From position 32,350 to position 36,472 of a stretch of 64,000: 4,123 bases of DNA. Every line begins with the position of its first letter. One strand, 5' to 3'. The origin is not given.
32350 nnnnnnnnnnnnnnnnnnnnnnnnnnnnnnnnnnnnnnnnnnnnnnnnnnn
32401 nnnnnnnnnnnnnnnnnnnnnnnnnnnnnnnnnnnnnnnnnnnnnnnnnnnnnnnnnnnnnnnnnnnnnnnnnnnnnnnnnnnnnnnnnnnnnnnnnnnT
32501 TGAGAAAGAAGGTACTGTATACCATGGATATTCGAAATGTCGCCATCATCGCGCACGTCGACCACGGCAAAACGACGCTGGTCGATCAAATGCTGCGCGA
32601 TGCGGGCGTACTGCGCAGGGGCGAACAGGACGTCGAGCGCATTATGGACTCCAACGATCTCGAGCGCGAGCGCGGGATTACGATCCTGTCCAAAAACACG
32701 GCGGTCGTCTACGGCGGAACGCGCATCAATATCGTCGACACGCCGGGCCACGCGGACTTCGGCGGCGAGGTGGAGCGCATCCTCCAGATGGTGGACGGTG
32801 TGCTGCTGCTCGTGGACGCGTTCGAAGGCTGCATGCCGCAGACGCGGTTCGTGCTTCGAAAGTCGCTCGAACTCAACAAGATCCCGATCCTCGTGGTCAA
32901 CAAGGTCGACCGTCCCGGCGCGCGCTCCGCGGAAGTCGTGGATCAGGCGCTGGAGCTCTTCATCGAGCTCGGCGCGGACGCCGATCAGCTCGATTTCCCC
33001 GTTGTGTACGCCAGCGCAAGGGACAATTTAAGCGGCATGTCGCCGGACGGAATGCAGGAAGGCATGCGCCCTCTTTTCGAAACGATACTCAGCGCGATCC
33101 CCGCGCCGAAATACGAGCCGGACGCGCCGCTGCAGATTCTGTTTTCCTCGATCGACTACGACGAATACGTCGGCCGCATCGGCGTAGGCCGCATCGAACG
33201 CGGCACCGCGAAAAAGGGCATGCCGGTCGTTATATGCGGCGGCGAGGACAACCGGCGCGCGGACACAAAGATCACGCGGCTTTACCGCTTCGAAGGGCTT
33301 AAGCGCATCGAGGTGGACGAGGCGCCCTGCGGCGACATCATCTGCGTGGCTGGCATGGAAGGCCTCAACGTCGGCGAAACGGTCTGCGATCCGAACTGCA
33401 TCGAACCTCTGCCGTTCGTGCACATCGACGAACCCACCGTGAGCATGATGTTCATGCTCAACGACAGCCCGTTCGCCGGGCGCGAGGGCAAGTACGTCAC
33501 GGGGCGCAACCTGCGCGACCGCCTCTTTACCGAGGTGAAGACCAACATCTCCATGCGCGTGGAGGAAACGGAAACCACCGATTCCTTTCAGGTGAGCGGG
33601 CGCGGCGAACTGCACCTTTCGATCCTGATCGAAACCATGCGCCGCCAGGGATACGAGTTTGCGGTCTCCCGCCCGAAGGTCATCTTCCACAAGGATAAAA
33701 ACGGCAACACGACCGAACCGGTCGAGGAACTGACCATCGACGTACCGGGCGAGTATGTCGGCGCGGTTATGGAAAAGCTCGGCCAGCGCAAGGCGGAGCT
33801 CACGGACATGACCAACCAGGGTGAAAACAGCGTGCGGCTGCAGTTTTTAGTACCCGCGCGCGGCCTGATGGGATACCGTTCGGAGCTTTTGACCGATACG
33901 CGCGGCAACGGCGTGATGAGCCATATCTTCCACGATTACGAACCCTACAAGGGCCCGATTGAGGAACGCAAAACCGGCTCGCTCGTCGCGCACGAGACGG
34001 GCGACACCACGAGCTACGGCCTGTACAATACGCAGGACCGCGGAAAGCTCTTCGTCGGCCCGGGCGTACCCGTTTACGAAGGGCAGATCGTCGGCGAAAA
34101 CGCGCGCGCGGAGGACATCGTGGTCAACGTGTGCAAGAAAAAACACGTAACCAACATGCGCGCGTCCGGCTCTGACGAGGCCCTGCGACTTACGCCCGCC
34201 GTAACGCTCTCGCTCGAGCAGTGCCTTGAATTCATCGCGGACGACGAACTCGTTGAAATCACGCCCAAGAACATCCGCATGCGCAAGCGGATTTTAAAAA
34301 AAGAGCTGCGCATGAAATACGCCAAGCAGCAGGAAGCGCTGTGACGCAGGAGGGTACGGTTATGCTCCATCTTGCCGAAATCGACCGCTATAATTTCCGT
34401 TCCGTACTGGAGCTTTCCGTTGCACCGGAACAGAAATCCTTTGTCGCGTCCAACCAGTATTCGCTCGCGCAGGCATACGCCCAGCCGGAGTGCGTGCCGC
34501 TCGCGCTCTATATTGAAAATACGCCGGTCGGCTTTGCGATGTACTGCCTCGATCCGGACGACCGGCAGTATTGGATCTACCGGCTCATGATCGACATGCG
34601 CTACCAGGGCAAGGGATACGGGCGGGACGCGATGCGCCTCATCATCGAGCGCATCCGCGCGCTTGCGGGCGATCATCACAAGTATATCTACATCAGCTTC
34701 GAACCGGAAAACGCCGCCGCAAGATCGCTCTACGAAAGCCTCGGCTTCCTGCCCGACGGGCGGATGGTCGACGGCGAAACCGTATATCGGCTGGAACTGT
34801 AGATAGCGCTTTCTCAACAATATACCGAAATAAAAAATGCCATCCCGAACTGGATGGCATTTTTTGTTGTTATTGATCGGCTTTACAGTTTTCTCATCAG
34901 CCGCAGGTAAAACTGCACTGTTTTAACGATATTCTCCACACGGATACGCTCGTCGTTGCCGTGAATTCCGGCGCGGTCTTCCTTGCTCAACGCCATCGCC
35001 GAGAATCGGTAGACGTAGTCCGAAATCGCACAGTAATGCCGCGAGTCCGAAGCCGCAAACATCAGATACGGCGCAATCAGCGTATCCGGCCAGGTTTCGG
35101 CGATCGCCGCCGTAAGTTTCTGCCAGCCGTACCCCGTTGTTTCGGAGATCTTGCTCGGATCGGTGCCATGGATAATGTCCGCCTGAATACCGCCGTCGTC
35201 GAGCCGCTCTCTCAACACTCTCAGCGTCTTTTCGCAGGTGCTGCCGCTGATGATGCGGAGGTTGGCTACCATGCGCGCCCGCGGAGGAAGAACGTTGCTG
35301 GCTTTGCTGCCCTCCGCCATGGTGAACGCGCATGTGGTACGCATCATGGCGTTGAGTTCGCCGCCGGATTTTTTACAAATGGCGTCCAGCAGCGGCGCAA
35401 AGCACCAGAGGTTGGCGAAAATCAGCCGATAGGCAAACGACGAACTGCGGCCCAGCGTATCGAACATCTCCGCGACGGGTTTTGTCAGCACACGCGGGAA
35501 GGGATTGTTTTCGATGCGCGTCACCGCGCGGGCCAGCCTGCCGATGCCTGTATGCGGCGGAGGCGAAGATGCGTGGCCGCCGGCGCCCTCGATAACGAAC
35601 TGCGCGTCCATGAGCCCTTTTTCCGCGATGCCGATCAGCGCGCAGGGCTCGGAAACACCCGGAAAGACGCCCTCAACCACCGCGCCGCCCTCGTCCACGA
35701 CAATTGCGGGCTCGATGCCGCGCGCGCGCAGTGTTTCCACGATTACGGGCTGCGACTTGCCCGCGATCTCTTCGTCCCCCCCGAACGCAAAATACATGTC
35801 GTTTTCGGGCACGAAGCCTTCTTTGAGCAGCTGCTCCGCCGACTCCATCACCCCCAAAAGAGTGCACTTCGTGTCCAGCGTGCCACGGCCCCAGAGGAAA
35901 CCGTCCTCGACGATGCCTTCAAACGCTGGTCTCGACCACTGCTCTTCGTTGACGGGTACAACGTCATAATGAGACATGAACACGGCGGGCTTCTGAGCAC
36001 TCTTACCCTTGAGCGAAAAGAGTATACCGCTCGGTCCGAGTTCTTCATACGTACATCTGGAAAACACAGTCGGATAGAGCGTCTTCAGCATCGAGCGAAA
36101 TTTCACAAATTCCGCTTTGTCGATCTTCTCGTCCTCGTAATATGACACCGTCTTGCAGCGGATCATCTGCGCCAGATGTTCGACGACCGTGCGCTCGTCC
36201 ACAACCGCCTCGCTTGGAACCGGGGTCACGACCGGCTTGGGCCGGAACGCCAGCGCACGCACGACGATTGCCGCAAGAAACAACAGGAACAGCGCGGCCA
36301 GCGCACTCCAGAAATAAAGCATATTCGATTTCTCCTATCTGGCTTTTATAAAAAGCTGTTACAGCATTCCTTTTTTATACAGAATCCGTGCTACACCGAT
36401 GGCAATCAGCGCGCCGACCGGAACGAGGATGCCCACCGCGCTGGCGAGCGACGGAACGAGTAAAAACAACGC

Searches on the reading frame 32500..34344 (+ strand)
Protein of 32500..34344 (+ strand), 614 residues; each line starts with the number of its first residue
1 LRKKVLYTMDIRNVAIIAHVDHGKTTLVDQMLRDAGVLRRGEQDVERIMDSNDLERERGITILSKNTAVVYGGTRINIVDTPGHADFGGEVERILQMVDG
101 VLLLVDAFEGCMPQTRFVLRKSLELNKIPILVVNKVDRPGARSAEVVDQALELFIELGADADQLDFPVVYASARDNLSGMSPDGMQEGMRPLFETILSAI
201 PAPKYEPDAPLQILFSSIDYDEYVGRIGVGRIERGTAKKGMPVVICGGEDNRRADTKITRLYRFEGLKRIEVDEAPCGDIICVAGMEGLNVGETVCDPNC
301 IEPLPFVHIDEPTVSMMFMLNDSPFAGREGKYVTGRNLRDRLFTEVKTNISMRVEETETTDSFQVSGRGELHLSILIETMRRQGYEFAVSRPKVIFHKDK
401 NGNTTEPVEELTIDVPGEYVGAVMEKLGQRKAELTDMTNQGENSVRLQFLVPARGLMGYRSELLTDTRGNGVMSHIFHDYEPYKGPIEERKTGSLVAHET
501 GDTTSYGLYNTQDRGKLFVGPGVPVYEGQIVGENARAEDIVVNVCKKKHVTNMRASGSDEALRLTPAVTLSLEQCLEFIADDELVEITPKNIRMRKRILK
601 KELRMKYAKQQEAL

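Call 10: search_protein_families(library=pfam, proteins=[window:32500-34344:+], max_evalue=0.001)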
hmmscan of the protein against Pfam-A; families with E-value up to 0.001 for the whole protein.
window:32500-34344:+ (614 aa): 7 families
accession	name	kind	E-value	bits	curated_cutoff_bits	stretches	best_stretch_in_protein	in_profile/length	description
PF00009.33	GTP_EFTU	-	3.9e-52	177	26.5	1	10-201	2-187/188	Elongation factor Tu GTP binding domain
PF21018.2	BipA_C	-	2.7e-48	162.7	23.8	1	492-600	1-109/110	TypA/BipA C-terminal domain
PF00679.30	EFG_C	-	4e-25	88.1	27.9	1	405-489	3-87/89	Elongation factor G C-terminus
PF03144.31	GTP_EFTU_D2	-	1.8e-14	54.3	30.3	1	225-296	1-73/73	Elongation factor Tu domain 2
PF22042.2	EF-G_D2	-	4.1e-10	40.1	27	1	218-297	9-83/84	Elongation factor G domain 2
PF01926.29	MMR_HSR1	-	1.4e-05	25.6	21.9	1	14-135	2-113/113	50S ribosome-binding GTPase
PF14492.12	EFG_III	-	0.00015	22.2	27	1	338-384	21-68/75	Elongation Factor G, domain III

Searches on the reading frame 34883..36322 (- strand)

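Call 10: search_protein_families(library=pfam, proteins=[window:34883-36322:-], max_evalue=0.001)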
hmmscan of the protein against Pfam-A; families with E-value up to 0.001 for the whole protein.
window:34883-36322:- (479 aa): 3 families
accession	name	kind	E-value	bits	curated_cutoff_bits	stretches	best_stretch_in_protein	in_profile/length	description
PF01546.33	Peptidase_M20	-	1.8e-26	93.7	24.6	1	115-477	2-205/206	Peptidase family M20/M25/M40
PF07687.19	M20_dimer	-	1.4e-10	41.5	21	1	232-377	1-102/107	Peptidase dimerisation domain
PF04389.22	Peptidase_M28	-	0.00057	20.1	21.3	1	102-185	4-67/193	Peptidase family M28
